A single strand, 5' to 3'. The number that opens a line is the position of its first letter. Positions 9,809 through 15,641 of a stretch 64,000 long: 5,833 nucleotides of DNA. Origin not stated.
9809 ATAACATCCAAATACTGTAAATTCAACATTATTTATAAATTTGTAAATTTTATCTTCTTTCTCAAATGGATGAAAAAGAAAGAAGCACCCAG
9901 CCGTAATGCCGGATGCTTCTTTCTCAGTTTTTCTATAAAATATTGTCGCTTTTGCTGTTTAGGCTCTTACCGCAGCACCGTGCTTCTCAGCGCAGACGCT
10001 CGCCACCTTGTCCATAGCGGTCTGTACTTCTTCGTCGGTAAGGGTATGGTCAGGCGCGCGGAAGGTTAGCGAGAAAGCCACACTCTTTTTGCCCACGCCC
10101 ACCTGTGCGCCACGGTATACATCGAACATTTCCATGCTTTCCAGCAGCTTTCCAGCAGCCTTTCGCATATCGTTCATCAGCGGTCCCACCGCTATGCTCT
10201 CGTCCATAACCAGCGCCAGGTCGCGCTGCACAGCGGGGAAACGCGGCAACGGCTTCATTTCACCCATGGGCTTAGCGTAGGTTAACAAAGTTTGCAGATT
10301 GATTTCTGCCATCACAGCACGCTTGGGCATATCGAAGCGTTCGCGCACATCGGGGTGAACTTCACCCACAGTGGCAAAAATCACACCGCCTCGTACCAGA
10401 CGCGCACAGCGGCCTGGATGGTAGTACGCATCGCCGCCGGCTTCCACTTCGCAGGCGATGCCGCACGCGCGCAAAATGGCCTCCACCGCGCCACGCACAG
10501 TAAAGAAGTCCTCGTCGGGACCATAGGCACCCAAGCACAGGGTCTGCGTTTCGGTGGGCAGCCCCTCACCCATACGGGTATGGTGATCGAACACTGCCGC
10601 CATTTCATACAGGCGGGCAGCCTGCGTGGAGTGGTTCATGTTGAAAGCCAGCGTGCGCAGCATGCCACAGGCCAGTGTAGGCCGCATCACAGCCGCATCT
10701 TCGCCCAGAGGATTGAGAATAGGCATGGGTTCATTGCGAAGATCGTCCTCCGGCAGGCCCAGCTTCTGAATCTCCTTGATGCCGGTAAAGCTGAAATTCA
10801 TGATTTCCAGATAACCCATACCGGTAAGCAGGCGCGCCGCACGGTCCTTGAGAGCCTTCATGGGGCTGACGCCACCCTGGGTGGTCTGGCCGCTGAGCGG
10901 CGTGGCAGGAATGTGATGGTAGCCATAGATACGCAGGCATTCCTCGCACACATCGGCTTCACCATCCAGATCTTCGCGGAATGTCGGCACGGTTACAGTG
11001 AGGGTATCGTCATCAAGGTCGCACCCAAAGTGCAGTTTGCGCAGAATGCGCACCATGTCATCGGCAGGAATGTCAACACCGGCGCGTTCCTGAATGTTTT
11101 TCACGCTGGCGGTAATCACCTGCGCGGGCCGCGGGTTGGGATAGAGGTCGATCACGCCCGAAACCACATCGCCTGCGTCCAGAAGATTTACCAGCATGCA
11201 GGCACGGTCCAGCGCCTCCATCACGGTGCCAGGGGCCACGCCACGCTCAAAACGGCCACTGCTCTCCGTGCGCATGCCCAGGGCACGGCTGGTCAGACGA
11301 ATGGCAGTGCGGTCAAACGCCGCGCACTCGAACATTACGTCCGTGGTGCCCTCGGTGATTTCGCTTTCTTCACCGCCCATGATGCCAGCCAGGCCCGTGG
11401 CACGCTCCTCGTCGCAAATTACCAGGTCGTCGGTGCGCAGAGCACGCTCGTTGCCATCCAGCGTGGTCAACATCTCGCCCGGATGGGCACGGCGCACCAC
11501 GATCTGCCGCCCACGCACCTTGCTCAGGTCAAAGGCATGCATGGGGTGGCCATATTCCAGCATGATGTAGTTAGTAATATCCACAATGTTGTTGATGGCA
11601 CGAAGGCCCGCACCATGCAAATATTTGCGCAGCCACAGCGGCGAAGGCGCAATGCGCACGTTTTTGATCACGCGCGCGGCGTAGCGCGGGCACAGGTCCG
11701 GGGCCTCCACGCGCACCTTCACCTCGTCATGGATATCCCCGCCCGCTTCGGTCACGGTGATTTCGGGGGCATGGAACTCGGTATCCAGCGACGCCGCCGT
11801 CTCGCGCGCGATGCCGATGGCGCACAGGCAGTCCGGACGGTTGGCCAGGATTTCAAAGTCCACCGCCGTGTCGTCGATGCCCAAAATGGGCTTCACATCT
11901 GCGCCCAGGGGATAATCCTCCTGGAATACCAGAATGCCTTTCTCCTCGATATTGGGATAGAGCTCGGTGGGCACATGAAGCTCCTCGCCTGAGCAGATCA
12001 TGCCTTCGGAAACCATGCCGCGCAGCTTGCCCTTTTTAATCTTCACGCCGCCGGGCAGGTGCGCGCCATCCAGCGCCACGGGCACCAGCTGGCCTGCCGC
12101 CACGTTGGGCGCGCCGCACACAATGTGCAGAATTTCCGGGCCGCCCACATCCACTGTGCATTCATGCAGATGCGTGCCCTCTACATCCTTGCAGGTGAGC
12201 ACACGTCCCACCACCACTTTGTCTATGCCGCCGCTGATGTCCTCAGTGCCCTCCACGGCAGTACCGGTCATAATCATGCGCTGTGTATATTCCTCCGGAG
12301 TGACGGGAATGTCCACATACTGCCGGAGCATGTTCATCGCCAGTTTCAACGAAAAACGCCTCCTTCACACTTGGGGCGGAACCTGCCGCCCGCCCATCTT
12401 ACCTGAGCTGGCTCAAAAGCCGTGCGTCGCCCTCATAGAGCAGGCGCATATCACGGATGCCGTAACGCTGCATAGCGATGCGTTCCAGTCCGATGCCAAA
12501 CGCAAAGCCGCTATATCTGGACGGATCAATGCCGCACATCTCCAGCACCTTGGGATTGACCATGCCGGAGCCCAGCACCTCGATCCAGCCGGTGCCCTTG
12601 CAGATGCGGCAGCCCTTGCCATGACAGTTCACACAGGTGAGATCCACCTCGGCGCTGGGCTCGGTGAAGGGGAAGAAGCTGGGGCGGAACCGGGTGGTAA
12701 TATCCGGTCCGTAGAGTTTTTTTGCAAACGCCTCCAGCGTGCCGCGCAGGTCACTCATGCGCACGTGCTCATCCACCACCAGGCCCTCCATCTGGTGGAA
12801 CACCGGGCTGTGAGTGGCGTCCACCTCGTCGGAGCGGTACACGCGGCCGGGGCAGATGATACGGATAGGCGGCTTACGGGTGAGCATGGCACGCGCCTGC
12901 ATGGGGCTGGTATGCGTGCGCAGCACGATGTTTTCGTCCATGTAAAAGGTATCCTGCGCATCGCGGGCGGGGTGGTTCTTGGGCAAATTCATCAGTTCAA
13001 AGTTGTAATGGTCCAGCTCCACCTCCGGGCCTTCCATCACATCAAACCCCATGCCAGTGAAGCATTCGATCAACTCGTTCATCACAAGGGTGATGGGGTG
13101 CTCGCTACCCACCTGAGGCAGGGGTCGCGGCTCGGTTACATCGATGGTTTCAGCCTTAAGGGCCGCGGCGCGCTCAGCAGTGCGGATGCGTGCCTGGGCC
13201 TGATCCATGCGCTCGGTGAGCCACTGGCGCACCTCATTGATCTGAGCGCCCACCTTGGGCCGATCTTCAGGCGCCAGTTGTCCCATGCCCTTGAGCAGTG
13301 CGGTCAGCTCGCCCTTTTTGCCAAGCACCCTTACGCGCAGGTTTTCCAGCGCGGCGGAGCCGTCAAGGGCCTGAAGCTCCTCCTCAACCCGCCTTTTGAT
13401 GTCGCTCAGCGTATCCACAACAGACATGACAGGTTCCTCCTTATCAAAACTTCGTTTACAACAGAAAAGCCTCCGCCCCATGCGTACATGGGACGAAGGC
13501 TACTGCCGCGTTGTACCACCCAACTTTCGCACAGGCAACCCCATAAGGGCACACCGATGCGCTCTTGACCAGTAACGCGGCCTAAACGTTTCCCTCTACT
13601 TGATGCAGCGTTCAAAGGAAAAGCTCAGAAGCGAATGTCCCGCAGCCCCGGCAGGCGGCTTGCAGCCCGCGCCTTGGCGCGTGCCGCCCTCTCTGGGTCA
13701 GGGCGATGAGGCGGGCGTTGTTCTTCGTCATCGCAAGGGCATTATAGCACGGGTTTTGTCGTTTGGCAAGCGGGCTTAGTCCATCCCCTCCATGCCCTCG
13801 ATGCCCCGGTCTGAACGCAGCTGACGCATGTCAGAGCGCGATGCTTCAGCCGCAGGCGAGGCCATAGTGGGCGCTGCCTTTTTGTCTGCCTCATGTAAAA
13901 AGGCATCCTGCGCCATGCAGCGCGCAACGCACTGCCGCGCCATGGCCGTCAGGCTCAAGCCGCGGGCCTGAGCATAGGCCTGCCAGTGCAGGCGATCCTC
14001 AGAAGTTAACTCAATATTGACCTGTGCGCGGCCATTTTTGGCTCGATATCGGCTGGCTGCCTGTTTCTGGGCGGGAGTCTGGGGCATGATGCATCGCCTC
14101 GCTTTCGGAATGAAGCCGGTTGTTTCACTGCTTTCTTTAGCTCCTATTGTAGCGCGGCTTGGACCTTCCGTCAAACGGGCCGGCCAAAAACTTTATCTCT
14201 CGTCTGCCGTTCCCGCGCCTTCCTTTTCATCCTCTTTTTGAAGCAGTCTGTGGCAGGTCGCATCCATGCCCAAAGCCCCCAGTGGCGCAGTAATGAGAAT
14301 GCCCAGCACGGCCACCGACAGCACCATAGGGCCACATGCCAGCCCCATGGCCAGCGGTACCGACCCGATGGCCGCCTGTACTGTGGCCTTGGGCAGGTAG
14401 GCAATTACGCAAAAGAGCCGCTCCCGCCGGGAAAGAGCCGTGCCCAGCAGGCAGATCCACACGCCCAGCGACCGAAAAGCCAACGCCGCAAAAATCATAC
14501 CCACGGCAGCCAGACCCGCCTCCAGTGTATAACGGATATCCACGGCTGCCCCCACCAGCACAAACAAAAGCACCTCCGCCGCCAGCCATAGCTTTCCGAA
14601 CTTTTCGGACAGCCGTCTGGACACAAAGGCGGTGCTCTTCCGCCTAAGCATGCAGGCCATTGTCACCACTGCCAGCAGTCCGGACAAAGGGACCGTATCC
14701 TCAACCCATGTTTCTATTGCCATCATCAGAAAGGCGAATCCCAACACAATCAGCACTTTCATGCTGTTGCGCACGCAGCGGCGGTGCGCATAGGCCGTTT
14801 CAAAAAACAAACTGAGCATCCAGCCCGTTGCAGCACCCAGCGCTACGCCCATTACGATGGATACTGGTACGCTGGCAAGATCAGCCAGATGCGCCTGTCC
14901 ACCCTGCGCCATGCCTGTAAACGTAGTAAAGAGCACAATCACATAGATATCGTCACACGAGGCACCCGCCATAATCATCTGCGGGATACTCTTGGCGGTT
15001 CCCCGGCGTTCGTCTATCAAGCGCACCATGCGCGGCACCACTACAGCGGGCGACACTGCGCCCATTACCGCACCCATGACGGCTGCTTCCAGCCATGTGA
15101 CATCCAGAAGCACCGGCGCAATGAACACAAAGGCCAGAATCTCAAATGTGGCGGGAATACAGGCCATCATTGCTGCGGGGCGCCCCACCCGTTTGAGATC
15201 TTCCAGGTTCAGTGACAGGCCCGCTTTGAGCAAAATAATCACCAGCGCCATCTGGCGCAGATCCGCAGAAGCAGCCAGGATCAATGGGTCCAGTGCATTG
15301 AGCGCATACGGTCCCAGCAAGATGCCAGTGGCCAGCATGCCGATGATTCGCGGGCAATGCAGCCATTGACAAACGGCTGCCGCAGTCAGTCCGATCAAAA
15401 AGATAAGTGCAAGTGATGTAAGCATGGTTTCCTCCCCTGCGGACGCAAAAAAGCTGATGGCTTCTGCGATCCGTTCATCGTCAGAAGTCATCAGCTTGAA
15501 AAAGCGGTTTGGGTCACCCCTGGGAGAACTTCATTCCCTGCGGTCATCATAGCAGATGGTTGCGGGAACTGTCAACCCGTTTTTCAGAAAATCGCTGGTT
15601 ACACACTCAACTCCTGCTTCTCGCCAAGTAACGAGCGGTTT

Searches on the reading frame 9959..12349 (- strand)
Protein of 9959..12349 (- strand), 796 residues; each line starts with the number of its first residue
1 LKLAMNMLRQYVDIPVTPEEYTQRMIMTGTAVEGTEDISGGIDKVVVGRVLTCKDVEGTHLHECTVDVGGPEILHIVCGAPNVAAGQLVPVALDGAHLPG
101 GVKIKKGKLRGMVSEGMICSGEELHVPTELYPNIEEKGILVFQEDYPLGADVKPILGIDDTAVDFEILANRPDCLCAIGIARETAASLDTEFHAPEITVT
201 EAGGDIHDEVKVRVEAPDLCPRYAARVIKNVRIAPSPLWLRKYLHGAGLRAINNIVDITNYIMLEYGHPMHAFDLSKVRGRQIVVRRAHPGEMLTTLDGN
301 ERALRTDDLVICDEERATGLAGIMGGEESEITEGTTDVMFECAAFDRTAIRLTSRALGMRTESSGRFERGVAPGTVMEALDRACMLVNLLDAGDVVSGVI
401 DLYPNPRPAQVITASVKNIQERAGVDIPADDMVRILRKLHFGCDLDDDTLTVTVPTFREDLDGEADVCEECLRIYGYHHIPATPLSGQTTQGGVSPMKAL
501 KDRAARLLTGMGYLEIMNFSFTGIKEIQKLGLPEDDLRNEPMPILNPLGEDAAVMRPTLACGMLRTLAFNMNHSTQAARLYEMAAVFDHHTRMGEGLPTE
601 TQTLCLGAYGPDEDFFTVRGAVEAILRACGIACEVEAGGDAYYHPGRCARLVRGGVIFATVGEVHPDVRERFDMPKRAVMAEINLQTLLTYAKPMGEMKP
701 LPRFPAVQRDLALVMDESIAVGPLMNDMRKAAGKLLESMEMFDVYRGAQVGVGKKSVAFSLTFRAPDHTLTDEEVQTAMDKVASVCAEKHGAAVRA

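Call 64: search_protein_families(library=pfam, proteins=[window:9959-12349:-], max_evalue=0.0001)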
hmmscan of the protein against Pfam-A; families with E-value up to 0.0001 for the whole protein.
window:9959-12349:- (796 aa): 5 families
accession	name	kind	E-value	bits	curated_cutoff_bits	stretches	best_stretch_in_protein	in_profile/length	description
PF03483.22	B3_4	-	1.6e-68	230.1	29.3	1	220-388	2-170/174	B3/4 domain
PF17759.6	tRNA_synthFbeta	-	1.6e-52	178.5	22.4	1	480-685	1-214/214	Phenylalanyl tRNA synthetase beta chain CLM domain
PF03147.19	FDX-ACB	-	4e-30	104.5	31.1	1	702-795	1-94/94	Ferredoxin-fold anticodon binding domain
PF03484.21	B5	-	4.4e-20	72.1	28.6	1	412-477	1-67/67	tRNA synthetase B5 domain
PF01588.26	tRNA_bind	-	7.7e-16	58.4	27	1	45-150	1-95/96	Putative tRNA binding domain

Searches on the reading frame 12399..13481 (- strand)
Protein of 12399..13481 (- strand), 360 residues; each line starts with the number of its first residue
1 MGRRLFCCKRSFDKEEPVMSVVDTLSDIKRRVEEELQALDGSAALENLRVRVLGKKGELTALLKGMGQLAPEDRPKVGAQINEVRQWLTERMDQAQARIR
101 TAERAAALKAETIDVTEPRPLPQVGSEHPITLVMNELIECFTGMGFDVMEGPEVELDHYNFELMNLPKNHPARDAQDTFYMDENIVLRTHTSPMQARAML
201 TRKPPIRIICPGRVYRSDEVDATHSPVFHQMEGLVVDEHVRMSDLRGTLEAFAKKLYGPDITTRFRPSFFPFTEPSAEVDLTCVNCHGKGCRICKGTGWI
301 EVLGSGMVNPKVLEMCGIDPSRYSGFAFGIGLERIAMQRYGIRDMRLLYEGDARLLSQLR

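Call 65: search_protein_families(library=pfam, proteins=[window:12399-13481:-], max_evalue=0.0001)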
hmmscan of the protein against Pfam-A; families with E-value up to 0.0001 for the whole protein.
window:12399-13481:- (360 aa): 2 families
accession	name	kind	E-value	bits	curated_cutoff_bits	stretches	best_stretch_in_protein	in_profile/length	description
PF01409.25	tRNA-synt_2d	-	3.6e-99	331.6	19.8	1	113-358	2-245/246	tRNA synthetases class II core domain (F)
PF02912.23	Phe_tRNA-synt_N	-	9.9e-24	83.5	22.3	1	43-108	4-69/69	Aminoacyl tRNA synthetase class II, N-terminal domain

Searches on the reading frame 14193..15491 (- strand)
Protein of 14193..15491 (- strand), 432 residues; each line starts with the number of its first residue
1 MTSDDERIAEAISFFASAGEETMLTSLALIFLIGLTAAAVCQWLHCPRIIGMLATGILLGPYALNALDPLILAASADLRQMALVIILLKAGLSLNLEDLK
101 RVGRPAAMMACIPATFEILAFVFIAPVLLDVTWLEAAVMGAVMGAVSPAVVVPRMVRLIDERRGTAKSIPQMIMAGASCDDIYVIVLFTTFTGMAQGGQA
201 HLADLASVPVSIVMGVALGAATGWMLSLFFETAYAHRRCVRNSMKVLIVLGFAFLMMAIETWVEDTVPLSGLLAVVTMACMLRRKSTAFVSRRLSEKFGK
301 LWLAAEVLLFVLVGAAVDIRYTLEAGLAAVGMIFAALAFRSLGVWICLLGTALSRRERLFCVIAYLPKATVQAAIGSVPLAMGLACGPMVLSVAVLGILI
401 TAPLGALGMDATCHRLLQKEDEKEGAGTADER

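Call 65: search_protein_families(library=pfam, proteins=[window:14193-15491:-], max_evalue=0.0001)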
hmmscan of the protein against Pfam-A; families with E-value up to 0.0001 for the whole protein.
window:14193-15491:- (432 aa): 1 family
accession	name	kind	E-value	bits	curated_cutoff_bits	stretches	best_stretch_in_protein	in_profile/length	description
PF00999.27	Na_H_Exchanger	-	2.1e-40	139.2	26.2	1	33-403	7-363/375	Sodium/hydrogen exchanger, transmembrane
